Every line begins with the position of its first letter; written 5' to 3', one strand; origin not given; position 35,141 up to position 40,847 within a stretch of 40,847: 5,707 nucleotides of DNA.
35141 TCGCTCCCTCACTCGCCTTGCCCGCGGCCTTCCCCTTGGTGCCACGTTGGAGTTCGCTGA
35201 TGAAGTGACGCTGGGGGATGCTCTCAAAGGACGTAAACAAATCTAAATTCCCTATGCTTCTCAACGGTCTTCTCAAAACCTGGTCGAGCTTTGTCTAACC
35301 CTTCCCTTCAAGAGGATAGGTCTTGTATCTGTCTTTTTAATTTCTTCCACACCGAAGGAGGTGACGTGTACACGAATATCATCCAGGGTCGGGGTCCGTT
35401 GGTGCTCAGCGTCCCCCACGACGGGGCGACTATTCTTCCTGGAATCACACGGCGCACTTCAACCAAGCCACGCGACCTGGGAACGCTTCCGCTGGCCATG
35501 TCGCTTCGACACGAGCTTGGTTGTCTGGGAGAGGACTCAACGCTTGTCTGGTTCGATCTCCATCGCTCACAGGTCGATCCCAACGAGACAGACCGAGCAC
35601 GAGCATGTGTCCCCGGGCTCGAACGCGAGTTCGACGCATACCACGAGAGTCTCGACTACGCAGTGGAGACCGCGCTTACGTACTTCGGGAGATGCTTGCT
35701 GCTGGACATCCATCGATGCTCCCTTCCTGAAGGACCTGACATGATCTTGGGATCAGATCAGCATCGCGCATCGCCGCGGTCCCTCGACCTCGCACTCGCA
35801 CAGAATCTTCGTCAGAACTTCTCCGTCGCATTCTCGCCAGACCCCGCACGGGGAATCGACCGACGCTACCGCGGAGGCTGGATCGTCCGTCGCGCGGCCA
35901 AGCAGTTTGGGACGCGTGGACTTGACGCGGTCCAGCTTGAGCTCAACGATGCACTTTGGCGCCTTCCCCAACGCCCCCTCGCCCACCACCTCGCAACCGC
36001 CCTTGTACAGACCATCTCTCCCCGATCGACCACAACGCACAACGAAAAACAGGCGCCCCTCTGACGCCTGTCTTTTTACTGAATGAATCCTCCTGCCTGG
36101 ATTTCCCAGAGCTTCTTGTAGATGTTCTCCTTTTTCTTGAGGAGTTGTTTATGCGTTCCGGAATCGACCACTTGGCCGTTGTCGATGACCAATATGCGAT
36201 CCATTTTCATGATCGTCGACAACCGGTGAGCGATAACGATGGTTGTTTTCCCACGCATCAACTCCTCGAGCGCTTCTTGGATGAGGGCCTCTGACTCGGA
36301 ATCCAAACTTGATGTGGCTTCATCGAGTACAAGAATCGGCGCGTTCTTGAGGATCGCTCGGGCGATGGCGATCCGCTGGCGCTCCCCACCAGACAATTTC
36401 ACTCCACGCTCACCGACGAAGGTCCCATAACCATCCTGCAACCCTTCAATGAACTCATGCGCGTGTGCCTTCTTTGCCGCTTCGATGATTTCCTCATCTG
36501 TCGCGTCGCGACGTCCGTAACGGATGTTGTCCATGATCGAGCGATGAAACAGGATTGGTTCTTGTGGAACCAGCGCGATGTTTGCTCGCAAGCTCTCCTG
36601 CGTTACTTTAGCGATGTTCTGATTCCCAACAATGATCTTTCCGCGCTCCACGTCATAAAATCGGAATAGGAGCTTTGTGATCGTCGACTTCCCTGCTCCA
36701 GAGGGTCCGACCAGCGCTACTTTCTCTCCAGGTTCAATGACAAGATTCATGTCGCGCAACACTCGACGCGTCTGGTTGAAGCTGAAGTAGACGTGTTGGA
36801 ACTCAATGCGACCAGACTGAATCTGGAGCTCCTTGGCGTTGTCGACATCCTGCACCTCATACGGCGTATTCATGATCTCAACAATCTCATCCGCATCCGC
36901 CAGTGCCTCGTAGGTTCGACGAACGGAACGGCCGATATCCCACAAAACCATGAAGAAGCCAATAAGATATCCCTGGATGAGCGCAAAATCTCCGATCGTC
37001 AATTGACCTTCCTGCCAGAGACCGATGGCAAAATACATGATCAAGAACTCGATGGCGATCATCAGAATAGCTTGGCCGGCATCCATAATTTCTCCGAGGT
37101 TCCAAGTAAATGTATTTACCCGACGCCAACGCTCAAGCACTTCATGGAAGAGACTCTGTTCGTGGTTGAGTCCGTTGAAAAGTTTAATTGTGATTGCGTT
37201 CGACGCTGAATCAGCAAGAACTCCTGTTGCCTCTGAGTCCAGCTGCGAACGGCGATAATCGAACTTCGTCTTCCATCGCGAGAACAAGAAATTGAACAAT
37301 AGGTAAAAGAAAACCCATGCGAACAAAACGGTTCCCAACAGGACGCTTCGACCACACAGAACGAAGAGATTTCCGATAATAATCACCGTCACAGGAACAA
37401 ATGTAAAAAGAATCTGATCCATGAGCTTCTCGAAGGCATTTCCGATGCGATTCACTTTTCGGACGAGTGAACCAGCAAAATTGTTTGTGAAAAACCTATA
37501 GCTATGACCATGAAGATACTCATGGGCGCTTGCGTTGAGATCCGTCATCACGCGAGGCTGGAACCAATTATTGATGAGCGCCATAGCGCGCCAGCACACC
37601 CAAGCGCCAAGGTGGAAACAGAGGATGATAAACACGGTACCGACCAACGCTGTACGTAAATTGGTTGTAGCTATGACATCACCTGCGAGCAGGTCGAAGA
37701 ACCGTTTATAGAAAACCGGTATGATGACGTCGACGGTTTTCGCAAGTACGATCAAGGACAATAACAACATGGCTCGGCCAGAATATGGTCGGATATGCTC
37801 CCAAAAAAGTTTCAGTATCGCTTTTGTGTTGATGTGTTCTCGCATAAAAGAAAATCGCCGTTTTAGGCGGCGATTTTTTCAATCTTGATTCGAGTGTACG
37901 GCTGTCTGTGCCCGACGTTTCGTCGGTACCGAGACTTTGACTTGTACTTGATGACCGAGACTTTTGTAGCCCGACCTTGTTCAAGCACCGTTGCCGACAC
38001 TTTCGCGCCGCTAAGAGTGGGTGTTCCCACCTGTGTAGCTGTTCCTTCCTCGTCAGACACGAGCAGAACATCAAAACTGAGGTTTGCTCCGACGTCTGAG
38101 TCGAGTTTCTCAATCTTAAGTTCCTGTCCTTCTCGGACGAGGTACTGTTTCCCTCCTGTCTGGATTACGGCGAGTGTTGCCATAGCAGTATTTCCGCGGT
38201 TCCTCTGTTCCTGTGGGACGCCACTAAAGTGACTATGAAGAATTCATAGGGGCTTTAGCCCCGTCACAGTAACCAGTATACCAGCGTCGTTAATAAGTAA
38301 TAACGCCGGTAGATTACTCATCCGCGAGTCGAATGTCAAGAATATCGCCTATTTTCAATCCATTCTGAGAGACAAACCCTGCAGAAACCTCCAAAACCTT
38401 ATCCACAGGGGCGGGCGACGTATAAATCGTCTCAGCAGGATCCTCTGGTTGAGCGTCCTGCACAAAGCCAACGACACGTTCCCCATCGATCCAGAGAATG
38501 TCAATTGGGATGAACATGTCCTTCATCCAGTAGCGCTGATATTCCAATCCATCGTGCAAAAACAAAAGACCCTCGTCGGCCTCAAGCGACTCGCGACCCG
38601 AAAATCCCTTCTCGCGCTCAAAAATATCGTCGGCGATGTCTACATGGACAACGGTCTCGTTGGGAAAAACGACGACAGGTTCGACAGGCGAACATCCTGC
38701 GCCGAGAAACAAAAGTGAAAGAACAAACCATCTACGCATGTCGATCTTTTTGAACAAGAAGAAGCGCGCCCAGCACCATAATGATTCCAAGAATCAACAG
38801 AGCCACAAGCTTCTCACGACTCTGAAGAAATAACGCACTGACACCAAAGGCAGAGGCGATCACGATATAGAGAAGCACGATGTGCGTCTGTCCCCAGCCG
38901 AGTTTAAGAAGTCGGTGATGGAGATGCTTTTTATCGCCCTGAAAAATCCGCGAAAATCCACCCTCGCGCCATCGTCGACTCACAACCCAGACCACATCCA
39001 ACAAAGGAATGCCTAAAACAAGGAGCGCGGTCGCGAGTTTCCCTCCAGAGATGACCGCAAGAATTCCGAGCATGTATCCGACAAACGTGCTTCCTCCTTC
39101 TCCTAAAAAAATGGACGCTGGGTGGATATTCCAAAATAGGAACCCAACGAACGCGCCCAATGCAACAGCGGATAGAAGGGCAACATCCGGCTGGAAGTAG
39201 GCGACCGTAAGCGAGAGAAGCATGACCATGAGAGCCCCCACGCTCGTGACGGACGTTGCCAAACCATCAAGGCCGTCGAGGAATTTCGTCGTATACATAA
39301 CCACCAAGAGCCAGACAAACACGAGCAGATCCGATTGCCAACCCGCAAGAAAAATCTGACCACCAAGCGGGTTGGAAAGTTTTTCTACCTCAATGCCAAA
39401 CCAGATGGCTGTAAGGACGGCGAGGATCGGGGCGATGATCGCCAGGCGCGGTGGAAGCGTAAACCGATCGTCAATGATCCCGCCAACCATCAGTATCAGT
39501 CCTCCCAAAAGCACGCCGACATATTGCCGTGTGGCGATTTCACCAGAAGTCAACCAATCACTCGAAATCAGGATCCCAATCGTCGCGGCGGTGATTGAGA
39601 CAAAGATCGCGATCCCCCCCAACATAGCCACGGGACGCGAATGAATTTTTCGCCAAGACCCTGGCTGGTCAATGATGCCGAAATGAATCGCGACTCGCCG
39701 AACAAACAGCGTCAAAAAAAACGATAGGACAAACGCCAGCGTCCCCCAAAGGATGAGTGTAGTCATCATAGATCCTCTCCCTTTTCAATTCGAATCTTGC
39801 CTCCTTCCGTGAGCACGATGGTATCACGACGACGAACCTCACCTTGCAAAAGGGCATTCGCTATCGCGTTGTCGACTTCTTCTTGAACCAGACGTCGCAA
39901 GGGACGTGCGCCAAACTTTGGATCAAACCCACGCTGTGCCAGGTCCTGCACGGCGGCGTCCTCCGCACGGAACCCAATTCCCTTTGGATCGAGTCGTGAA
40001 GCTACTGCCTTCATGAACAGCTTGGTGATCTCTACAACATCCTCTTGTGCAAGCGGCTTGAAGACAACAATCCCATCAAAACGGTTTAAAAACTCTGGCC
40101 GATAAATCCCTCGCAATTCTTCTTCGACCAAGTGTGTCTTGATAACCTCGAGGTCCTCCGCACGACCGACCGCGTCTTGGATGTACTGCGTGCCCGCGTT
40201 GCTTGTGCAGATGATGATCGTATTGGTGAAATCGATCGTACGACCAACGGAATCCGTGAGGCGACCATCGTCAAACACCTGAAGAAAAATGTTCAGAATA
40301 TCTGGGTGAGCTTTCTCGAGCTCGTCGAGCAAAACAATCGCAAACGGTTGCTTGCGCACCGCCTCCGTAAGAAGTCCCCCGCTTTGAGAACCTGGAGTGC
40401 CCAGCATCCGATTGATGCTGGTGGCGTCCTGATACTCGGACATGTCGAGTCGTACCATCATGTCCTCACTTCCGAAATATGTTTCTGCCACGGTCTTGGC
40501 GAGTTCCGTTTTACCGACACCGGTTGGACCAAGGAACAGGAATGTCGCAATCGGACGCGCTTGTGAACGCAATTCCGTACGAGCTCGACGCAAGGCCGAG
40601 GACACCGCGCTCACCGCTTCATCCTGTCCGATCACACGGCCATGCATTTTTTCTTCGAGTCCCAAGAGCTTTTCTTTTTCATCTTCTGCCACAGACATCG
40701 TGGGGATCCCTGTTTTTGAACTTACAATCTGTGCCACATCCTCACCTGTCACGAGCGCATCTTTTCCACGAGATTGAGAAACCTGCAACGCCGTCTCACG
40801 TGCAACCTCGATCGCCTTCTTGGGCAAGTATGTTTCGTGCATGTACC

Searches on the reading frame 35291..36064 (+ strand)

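Call 107: search_protein_families(library=pfam, proteins=[window:35291-36064:+], max_evalue=0.01)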
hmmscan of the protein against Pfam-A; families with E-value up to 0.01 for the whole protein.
window:35291-36064:+ (257 aa): 1 family
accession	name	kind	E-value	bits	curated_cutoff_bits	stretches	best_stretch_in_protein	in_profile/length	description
PF05013.17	FGase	-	4.6e-14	53.5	28.9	1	110-222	107-217/219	N-formylglutamate amidohydrolase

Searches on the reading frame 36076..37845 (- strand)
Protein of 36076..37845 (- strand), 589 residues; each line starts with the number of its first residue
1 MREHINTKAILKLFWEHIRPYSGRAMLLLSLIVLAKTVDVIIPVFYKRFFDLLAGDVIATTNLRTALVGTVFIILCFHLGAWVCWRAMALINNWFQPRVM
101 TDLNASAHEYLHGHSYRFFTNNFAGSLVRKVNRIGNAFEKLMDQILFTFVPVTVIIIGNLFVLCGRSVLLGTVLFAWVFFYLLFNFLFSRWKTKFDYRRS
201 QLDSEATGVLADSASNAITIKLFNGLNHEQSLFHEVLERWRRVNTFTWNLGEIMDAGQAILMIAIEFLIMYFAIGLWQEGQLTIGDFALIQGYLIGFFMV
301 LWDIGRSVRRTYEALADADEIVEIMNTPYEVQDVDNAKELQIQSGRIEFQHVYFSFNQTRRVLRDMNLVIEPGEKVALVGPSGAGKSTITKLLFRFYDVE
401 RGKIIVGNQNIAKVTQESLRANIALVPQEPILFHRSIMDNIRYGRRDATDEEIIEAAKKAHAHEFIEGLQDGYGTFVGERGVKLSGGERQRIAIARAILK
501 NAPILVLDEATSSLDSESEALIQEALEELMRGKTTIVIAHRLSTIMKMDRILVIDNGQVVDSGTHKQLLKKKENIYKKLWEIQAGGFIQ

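Call 8: search_protein_families(library=pfam, proteins=[window:36076-37845:-], max_evalue=0.001)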
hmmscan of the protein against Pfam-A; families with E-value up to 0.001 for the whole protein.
window:36076-37845:- (589 aa): 6 families
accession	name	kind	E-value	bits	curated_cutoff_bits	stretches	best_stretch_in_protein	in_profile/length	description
PF00005.33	ABC_tran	-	6.1e-32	111.5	25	1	363-512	1-137/137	ABC transporter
PF00664.28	ABC_membrane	-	1e-19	71.7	28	1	27-299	3-272/274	ABC transporter transmembrane region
PF02463.25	SMC_N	-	2e-08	34.4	40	1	377-554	28-211/220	RecF/RecN/SMC N terminal domain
PF13191.12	AAA_16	-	0.0003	21.7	32.6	1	372-532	22-162/167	AAA ATPase domain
PF13304.12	AAA_21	-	0.00031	21.3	27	0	377-399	3-25/304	AAA domain, putative AbiEii toxin, Type IV TA system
PF13401.12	AAA_22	-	0.00035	21.3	27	0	377-529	9-104/130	AAA domain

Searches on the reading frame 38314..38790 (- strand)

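Call 107: search_protein_families(library=pfam, proteins=[window:38314-38790:-], max_evalue=0.01)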
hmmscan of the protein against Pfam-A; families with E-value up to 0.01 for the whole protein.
window:38314-38790:- (158 aa): 1 family
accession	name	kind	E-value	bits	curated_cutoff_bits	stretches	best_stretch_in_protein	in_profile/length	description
PF02643.20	DUF192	-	3.8e-23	81.9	27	1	49-152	2-95/96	Uncharacterized ACR, COG1430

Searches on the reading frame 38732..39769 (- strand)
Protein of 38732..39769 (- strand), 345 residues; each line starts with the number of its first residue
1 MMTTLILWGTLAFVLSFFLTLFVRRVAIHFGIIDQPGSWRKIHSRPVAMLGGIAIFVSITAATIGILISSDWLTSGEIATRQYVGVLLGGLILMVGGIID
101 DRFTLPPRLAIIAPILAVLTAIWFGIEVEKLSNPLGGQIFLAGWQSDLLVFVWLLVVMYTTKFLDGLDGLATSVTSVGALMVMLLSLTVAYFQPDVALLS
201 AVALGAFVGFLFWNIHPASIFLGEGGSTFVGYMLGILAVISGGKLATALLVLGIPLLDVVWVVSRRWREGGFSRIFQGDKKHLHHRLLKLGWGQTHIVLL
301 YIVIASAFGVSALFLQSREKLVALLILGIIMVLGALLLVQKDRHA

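Call 8: search_protein_families(library=pfam, proteins=[window:38732-39769:-], max_evalue=0.001)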
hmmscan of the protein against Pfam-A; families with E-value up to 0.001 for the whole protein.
window:38732-39769:- (345 aa): 1 family
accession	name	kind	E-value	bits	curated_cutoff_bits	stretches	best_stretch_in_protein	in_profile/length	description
PF00953.26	Glycos_transf_4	-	1.4e-26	93.9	27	1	84-241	2-159/160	Glycosyl transferase family 4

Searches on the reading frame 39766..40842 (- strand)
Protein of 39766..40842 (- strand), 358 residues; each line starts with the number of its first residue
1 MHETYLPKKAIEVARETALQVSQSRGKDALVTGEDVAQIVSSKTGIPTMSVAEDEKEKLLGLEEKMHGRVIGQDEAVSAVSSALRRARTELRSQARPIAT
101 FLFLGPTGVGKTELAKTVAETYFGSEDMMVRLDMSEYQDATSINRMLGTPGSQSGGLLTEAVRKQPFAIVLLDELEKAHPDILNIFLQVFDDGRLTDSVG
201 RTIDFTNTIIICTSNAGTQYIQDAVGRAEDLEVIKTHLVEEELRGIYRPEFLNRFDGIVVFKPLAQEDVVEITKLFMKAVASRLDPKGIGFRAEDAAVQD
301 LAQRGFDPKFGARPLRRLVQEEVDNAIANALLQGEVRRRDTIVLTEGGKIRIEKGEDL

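Call 107: search_protein_families(library=pfam, proteins=[window:39766-40842:-], max_evalue=0.01)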
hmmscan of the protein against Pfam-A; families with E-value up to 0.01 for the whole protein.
window:39766-40842:- (358 aa): 8 families
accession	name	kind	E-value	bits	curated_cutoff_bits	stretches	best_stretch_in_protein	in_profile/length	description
PF07724.20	AAA_2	-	3.6e-53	180.4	27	1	96-256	1-164/166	AAA domain (Cdc48 subfamily)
PF10431.15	ClpB_D2-small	-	1.2e-21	76.9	21.9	1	264-343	1-80/81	C-terminal, D2-small domain, of ClpB protein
PF07728.20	AAA_5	-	1.7e-11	44.7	22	1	101-217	2-124/139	AAA domain (dynein-related subfamily)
PF00004.35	AAA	-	1.4e-09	38.9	21.2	1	102-228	2-123/131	ATPase family associated with various cellular activities (AAA)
PF00158.32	Sigma54_activat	-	6.6e-05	23.1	20.2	1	81-216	5-143/168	Sigma-54 interaction domain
PF13401.12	AAA_22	-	0.00049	20.9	27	1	103-192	10-110/130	AAA domain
PF06414.18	Zeta_toxin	-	0.0027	17.6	22.3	1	88-140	8-57/199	Zeta toxin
PF12775.13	AAA_7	-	0.0065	16.5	25.8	0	100-149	35-84/181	P-loop containing dynein motor region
